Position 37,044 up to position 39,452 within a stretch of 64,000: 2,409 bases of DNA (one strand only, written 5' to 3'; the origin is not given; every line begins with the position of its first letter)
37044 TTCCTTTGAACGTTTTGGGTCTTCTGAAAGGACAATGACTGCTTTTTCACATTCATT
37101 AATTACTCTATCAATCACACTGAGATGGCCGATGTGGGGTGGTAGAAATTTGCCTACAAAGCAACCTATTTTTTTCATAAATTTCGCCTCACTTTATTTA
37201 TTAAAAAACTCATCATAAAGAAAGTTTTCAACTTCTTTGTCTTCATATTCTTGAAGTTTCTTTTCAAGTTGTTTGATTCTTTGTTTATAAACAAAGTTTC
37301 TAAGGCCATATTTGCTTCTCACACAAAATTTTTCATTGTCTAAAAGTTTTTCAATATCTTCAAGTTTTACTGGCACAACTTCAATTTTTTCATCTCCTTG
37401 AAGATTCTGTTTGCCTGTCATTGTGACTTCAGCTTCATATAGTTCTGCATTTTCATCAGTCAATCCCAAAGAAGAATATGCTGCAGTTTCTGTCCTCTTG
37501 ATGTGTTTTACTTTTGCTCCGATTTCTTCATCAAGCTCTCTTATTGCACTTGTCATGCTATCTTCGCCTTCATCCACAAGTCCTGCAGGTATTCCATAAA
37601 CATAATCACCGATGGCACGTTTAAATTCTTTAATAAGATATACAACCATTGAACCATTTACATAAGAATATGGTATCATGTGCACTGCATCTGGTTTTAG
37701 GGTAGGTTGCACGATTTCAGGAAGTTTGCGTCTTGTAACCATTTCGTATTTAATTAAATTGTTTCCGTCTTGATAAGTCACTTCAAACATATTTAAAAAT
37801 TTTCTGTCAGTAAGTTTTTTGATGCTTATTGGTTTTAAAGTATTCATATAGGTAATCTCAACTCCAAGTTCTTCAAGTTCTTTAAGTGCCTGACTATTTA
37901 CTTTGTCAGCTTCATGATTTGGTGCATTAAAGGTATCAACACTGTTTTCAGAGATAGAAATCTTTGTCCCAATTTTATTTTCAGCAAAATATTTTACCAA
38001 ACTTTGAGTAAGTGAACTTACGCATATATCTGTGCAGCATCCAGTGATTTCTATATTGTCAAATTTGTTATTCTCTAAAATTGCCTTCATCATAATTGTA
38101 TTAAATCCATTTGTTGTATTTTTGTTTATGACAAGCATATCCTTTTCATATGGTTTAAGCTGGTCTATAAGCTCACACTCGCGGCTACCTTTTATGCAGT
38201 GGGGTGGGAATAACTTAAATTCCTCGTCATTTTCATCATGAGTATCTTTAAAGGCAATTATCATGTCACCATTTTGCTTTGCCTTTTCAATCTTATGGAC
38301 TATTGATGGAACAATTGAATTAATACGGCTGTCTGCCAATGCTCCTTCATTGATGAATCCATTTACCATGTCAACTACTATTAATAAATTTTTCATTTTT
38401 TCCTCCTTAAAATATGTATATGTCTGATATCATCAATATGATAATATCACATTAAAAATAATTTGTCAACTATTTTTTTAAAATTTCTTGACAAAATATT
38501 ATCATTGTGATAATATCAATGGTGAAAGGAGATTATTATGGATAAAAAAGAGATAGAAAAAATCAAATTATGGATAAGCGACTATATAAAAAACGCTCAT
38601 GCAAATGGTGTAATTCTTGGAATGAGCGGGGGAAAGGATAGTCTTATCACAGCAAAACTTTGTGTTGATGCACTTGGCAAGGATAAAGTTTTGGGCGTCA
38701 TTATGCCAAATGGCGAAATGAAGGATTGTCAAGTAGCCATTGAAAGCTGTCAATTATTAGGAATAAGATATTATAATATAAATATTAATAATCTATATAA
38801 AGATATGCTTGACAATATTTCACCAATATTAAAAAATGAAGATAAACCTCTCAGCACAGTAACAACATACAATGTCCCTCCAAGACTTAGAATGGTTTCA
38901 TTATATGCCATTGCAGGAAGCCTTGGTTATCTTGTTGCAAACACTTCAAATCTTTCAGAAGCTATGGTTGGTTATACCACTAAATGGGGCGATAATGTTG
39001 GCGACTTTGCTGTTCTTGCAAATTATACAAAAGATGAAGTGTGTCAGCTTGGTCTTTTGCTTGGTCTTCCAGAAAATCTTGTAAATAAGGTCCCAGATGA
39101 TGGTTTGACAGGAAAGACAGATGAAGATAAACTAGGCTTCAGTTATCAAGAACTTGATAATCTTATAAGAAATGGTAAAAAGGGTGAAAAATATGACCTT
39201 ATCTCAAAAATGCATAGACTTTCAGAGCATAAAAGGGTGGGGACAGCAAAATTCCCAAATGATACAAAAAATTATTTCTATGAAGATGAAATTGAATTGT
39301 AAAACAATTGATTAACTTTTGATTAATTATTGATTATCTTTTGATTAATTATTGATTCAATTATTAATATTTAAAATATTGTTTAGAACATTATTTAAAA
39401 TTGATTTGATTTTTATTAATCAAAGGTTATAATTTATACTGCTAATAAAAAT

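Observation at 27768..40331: A 12.5-kb NAD / ADP-ribose salvage island, unusually complete and enriched in ADP-ribose-processing enzymes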

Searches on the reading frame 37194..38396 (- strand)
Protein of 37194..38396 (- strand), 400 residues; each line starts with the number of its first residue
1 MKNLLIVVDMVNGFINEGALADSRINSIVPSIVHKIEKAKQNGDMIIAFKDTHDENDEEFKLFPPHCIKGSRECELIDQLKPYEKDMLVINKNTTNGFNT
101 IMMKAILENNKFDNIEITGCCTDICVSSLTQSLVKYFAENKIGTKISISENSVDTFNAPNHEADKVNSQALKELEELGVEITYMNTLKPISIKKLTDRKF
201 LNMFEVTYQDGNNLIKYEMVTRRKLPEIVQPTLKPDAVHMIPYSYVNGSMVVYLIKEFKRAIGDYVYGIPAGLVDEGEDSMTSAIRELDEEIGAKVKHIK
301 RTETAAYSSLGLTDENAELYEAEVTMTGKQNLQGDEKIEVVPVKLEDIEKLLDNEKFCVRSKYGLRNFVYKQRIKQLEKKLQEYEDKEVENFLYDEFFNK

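Call 5: search_protein_families(library=pfam, proteins=[window:37194-38396:-], max_evalue=0.01)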
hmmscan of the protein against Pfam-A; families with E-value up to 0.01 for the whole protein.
window:37194-38396:- (400 aa): 3 families
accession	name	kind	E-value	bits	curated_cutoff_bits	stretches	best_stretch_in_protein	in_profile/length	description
PF00857.26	Isochorismatase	-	4.3e-25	89.2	27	1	4-130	2-131/175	Isochorismatase domain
PF00293.34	NUDIX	-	2.6e-08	34.4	21.1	1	252-348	17-118/134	NUDIX domain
PF22327.2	Nudt16-like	-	0.0039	17.6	27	0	266-310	34-79/161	U8 snoRNA-decapping enzyme-like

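Call 8: search_protein_families(library=ncbifam, proteins=[window:37194-38396:-], max_evalue=0.01)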
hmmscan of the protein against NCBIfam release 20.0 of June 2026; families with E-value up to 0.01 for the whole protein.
window:37194-38396:- (400 aa): 14 families
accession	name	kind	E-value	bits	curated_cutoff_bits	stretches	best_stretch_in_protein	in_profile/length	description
NF008736.0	PRK11762.1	equivalog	5.2e-14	52.2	169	1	235-358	47-166/186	ADP compounds hydrolase NudE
TIGR03614.1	RutB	equivalog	1.9e-08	34.2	377.95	1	68-130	108-169/226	pyrimidine utilization protein B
TIGR00052.1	TIGR00052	subfamily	5.5e-08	32.6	79.55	1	235-343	44-160/188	nudix-type nucleoside diphosphatase, YffH/AdpP family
NF008623.0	PRK11609.1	equivalog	9.5e-07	28.8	174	1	2-60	3-61/213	bifunctional nicotinamidase/pyrazinamidase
NF050097.1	BiurAmidohydBiuH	equivalog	1.6e-05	24.5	370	1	68-128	108-167/221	biuret amidohydrolase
NF041652.1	Nud_hyd_Dein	equivalog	6.6e-05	23.2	200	1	264-302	42-80/152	Nudix hydrolase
TIGR02705.1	nudix_YtkD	equivalog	0.00017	21.2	154.4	1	269-302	49-82/156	RNA deprotection pyrophosphohydrolase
NF001936.0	PRK00714.1-3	equivalog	0.00028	20.8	118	1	260-296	30-66/155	RNA pyrophosphohydrolase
NF001938.0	PRK00714.1-5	equivalog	0.00028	20.3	116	1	265-301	45-82/172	RNA pyrophosphohydrolase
NF008003.0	PRK10729.1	equivalog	0.00049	19.5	248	1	257-334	82-158/210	ADP-ribose diphosphatase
NF008044.0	PRK10776.1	equivalog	0.00064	19.6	148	1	267-308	33-74/130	8-oxo-dGTP diphosphatase MutT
NF006530.0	PRK08999.1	equivalog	0.002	17.2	245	0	268-302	36-70/315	Nudix family hydrolase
TIGR00586.1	mutt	equivalog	0.0025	17.8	97.9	1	267-308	34-75/129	8-oxo-dGTP diphosphatase MutT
NF001935.0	PRK00714.1-2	equivalog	0.0041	16.6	259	1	261-300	27-66/183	RNA pyrophosphohydrolase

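Call 30: find_related_loci(query=window:37194-38396:-, collection=genome_contigs, flank=10000)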
Query window:37194-38396:- (400 aa) in genome_contigs; peptide patterns used: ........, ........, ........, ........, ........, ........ (x = any residue, [..] = any of these).
94 stretches matched a pattern; 5 encode a relative of the query (tblastn E <= 1e-3); 5 distinct loci.
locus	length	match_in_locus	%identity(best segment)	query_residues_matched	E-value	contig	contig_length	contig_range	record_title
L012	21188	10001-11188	84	1-396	0e+0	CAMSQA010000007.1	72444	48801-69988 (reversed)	MAG TPA_asm: uncultured Clostridia bacterium isolate ERR9465718_bin.4_metawrap_v1.3_MAG genome assembly, contig: NODE.35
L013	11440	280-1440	70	1-387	0e+0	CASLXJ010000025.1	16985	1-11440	MAG: uncultured bacterium isolate 8-6_110307.18_1677752973 genome assembly, contig: NODE_891_length_16985_cov_4.069344,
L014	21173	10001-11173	68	1-391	0e+0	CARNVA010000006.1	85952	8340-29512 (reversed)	MAG TPA_asm: uncultured Eubacteriales bacterium isolate MGBC144555 genome assembly, contig: MGBC144555.6, whole genome s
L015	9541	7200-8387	54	1-393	1e-139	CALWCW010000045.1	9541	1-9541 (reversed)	MAG: uncultured Clostridia bacterium isolate E03__bin84 genome assembly, contig: E03__k127_1113783, whole genome shotgun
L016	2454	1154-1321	39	235-293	2e-5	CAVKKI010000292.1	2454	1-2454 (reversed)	Oribacterium sp. isolate H07689-L1_cleanbin_000031 genome assembly, contig: Spades_H07689-L1_contig_18641, whole genome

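Call 36: search_protein_families(library=pfam, proteins=[L012:15607-16083:-, L012:16622-17836:-, L012:14541-15137:-, L014:8051-8935:-, L014:13881-14480:+, L014:14694-15803:+, L014:15785-16852:+, L014:16864-17334:+, L014:3524-7054:+, L014:625-3258:+], max_evalue=0.001)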
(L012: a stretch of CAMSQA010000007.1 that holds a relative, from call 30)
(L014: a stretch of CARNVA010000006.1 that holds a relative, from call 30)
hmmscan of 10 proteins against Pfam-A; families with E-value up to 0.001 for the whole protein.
L012:15607-16083:- (158 aa): 0 families

L012:16622-17836:- (404 aa): 1 family
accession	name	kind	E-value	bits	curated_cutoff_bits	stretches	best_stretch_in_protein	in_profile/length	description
PF03572.23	Peptidase_S41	-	3.2e-06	27.3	24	0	268-304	85-121/165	Peptidase family S41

L012:14541-15137:- (198 aa): 1 family
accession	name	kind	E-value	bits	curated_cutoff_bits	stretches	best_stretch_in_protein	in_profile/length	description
PF03747.19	ADP_ribosyl_GH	-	1.8e-24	87.3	26.2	2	117-165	233-282/287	ADP-ribosylglycohydrolase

L014:8051-8935:- (294 aa): 1 family
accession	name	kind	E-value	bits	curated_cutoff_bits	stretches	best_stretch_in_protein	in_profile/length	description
PF03747.19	ADP_ribosyl_GH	-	3.1e-34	119.4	26.2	1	11-258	2-282/287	ADP-ribosylglycohydrolase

L014:13881-14480:+ (199 aa): 3 families
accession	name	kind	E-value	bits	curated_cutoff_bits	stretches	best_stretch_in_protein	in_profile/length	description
PF02915.23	Rubrerythrin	-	1.2e-20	74.7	22.8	1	11-143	2-137/137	Rubrerythrin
PF21349.2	RUBY_RBDX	-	2.3e-08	33.8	26.5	1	160-185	1-26/30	Rubrerythrin, rubredoxin-like domain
PF00210.30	Ferritin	-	4.4e-06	27.1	24.5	1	12-144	4-137/142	Ferritin-like domain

L014:14694-15803:+ (369 aa): 10 families
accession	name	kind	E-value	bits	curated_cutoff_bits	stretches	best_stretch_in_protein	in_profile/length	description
PF13421.11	Band_7_1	-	3.2e-74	249.5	24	1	23-233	1-210/211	SPFH domain-Band 7 family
PF12773.13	DZR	-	6.1e-24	84.4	27.3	3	296-339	1-45/45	Double zinc ribbon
PF13240.11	Zn_Ribbon_1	-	1.1e-20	73.1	25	3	320-342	1-23/23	zinc-ribbon domain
PF13248.11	Zn_ribbon_3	-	1.4e-18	66.1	27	3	318-342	2-26/26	zinc-ribbon domain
PF01145.31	Band_7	-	1.5e-12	48.4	23.6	1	41-231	2-160/176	SPFH domain / Band 7 family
PF17032.10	Zn_ribbon_15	-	1.2e-11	45.7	28.9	0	291-314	50-73/73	zinc-ribbon family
PF18912.6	DZR_2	-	9.3e-08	32.2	27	1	320-365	9-55/56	Double zinc ribbon domain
PF24460.1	DUF7575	-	1.6e-07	31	28.5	0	346-369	4-27/28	Domain of unknown function (DUF7575)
PF24463.1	DUF7577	-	3.2e-05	23.9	28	0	319-342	3-26/27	Domain of unknown function (DUF7577)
PF10571.15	UPF0547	-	0.00049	20.6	29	0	346-366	1-21/26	Uncharacterised protein family UPF0547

L014:15785-16852:+ (355 aa): 1 family
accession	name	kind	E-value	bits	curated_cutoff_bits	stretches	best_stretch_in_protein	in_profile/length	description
PF12773.13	DZR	-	0.00018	22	27.3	0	65-97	7-33/45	Double zinc ribbon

L014:16864-17334:+ (156 aa): 3 families
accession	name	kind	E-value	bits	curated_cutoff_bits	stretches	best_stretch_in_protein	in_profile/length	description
PF13240.11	Zn_Ribbon_1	-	1.7e-10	40.7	25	2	106-127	1-22/23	zinc-ribbon domain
PF12773.13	DZR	-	1.4e-07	32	27.3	1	107-151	1-45/45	Double zinc ribbon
PF17032.10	Zn_ribbon_15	-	5.1e-05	24.4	28.9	1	94-125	42-73/73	zinc-ribbon family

L014:3524-7054:+ (1176 aa): 3 families
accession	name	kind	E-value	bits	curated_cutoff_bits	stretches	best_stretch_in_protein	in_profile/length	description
PF13306.12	LRR_5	-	1.4e-199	652.5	27.7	7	47-172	2-126/127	BspA type Leucine rich repeat region (6 copies)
PF13855.12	LRR_8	-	1.1e-22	79.9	27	0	384-426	13-56/61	Leucine rich repeat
PF23952.1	LRR_EndoS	-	6.5e-06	26.8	27.9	0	550-606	54-111/116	Endo-beta-N-acetylglucosaminidase EndoS LRR domain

L014:625-3258:+ (877 aa): 3 families
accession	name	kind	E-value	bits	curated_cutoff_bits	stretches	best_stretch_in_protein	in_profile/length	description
PF13306.12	LRR_5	-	8.1e-83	275.1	27.7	3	137-262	3-127/127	BspA type Leucine rich repeat region (6 copies)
PF13855.12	LRR_8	-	2e-14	53.5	27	0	64-108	11-56/61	Leucine rich repeat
PF23952.1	LRR_EndoS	-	5.3e-05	23.8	27.9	0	303-360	57-116/116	Endo-beta-N-acetylglucosaminidase EndoS LRR domain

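Call 65: search_protein_families(library=padloc, proteins=[window:37194-38396:-], max_evalue=0.001)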
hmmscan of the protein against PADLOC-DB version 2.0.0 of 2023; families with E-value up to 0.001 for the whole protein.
window:37194-38396:- (400 aa): 1 family
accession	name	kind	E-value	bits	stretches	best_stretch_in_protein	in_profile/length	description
PDLC04899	PDC-S07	-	0.00012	19.7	0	267-308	35-76/135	-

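Call 69: find_related_loci(query=A3, collection=metagenome_contigs, flank=10000)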
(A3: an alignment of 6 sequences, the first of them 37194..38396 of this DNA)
Query A3 (400 aa) in metagenome_contigs; peptide patterns used: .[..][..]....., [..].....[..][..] (x = any residue, [..] = any of these).
600 stretches matched a pattern (row limit reached: there are more); 256 encode a relative of the query (tblastn E <= 1e-3); the best 80 are kept; 80 distinct loci.
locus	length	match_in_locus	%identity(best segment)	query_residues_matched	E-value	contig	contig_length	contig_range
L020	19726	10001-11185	52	4-394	2e-134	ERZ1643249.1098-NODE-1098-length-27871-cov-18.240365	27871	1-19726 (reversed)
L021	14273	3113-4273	50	4-388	1e-130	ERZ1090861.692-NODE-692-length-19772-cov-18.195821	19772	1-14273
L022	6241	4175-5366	60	1-383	3e-94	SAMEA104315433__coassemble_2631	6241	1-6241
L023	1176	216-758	57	2-182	9e-64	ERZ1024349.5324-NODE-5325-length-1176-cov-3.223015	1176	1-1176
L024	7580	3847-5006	49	2-371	1e-79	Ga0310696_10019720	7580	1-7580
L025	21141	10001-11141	48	1-376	2e-95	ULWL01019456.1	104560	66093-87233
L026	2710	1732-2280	50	1-183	6e-54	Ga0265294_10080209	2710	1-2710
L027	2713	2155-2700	48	1-182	7e-53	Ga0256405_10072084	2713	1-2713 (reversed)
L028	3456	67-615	45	2-183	4e-46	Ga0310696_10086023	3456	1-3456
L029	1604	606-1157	45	1-182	3e-47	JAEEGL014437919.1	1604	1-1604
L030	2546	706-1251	46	1-181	4e-46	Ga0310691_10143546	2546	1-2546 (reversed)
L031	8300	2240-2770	45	5-181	2e-45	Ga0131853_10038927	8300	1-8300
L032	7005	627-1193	44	5-201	2e-44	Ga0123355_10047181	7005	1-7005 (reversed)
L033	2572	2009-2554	47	1-181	2e-44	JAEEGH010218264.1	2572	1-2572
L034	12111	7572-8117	44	1-181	4e-44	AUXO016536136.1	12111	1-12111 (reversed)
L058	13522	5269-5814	40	2-182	8e-39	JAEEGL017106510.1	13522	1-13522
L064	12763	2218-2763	43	1-182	2e-38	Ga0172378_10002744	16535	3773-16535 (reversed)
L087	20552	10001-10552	36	1-182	5e-34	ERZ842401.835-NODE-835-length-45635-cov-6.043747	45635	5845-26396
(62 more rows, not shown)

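Call 103: search_protein_families(library=pfam, proteins=[L058:8214-9101:+, L058:9671-10243:+, L058:10247-11320:+, L064:4248-4841:+, L064:5928-6641:+, L064:6652-7230:+, L064:9821-10288:+, L087:12658-13245:+, L087:16323-16736:+, L087:18810-19613:+], max_evalue=0.0001)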
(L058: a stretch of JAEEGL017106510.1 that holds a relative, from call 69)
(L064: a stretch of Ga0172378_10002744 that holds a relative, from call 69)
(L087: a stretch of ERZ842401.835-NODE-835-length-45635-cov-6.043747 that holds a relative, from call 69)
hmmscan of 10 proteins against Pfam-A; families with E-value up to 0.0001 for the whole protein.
L058:8214-9101:+ (295 aa): 1 family
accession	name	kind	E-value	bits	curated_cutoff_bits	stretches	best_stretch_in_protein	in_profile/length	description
PF04055.27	Radical_SAM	-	4.2e-09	37.2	29.5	1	44-178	2-120/166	Radical SAM superfamily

L058:9671-10243:+ (190 aa): 0 families

L058:10247-11320:+ (357 aa): 4 families
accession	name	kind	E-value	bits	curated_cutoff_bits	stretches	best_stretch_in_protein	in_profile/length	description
PF13793.12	Pribosyltran_N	-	5.7e-16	58.9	25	1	24-136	14-114/117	N-terminal domain of ribose phosphate pyrophosphokinase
PF00156.33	Pribosyltran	-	6.3e-13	48.8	26.3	1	182-277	28-124/158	Phosphoribosyl transferase domain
PF14572.12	Pribosyl_synth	-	2.1e-12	47.8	27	1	236-341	79-181/184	Phosphoribosyl synthetase-associated domain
PF14681.12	UPRTase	-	2.4e-05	24.3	27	1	234-292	114-173/206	Uracil phosphoribosyltransferase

L064:4248-4841:+ (197 aa): 1 family
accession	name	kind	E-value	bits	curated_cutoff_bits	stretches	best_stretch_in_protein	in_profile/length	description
PF00293.34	NUDIX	-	1.2e-14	54.9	21.1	1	60-171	5-119/134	NUDIX domain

L064:5928-6641:+ (237 aa): 1 family
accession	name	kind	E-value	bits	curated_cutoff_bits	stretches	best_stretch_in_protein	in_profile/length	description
PF04055.27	Radical_SAM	-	3.4e-08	34.3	29.5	1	9-204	3-151/166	Radical SAM superfamily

L064:6652-7230:+ (192 aa): 1 family
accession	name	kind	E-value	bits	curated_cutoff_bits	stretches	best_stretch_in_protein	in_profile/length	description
PF01467.32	CTP_transf_like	-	2.7e-18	66.9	21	1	5-162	1-132/133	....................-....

L064:9821-10288:+ (155 aa): 1 family
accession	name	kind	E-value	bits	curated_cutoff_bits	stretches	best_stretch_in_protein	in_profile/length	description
PF02464.23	CinA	-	1.3e-28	100.1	23.5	1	2-151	6-152/155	Competence-damaged protein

L087:12658-13245:+ (195 aa): 0 families

L087:16323-16736:+ (137 aa): 0 families

L087:18810-19613:+ (267 aa): 2 families
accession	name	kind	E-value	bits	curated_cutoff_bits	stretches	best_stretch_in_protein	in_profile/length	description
PF20143.4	NAD_kinase_C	-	5.7e-14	52.4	23.7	1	120-233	1-109/126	ATP-NAD kinase C-terminal domain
PF01513.26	NAD_kinase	-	3.1e-09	37.7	25.5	1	25-95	60-129/130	ATP-NAD kinase N-terminal domain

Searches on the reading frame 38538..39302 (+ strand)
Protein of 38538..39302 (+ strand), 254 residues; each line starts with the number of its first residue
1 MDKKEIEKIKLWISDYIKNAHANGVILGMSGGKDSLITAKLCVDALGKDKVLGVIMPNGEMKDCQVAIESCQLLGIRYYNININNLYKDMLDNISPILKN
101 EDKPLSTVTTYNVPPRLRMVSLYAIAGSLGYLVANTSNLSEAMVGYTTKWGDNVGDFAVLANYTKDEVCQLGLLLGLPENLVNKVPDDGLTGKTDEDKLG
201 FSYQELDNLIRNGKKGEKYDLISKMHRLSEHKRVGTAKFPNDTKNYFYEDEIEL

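Call 5: search_protein_families(library=pfam, proteins=[window:38538-39302:+], max_evalue=0.01)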
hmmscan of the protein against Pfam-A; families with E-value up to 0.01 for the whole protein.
window:38538-39302:+ (254 aa): 2 families
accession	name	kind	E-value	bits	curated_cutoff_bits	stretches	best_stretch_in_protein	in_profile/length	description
PF02540.23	NAD_synthase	-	4.7e-57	193.4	21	1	6-230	2-222/242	NAD synthase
PF03054.22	tRNA_Me_trans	-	0.007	16.5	20.6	0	25-89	3-78/202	tRNA methyl transferase HUP domain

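Call 51: search_solved_structures(query=window:38538-39302:+, max_evalue=1e-10)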
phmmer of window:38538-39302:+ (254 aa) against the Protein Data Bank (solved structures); distinct sequences matched with E-value up to 1e-10: 19.
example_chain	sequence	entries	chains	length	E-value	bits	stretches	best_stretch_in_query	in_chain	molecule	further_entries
2e18_A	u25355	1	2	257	1e-41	146.2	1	8-210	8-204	NH(3)-dependent NAD(+) synthetase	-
3fiu_A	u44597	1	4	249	6.5e-37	130.5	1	4-234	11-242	NH(3)-dependent NAD(+) synthetase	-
3p52_A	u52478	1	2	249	2.4e-24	89.4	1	4-211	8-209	NH(3)-dependent NAD(+) synthetase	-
1ee1_A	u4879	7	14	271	3.8e-24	88.7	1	3-238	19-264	NH(3)-DEPENDENT NAD(+) SYNTHETASE | NAD SYNTHETASE | PROTEIN (NAD SYNTHETASE)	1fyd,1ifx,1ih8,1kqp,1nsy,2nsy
2pz8_A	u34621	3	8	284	4.8e-24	88.3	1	3-238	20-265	NH(3)-dependent NAD(+) synthetase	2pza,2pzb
5wp0_A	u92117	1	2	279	5.3e-23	84.9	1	5-234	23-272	NH(3)-dependent NAD(+) synthetase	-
5kha_A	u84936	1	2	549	2.5e-21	79.5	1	13-190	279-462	Glutamine-dependent NAD+ synthetase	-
4xfd_A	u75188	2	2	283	2.6e-21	79.4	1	11-233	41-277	NH(3)-dependent NAD(+) synthetase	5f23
4q16_A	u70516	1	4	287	7.1e-21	78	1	5-233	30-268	NH(3)-dependent NAD(+) synthetase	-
4f4h_A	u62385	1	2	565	4e-18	69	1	9-210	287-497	Glutamine dependent NAD+ synthetase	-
3q4g_A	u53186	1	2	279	3.5e-17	65.9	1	5-233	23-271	NH(3)-dependent NAD(+) synthetase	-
1xng_A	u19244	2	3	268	4.6e-17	65.5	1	4-212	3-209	NH(3)-dependent NAD(+) synthetase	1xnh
6kv3_A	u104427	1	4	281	1.2e-16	64.2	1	4-233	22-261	NH(3)-dependent NAD(+) synthetase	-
3dpi_A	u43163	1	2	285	4.4e-16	62.3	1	5-233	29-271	NAD+ synthetase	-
1wxe_A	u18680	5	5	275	1.1e-14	57.7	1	12-233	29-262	NH(3)-dependent NAD(+) synthetase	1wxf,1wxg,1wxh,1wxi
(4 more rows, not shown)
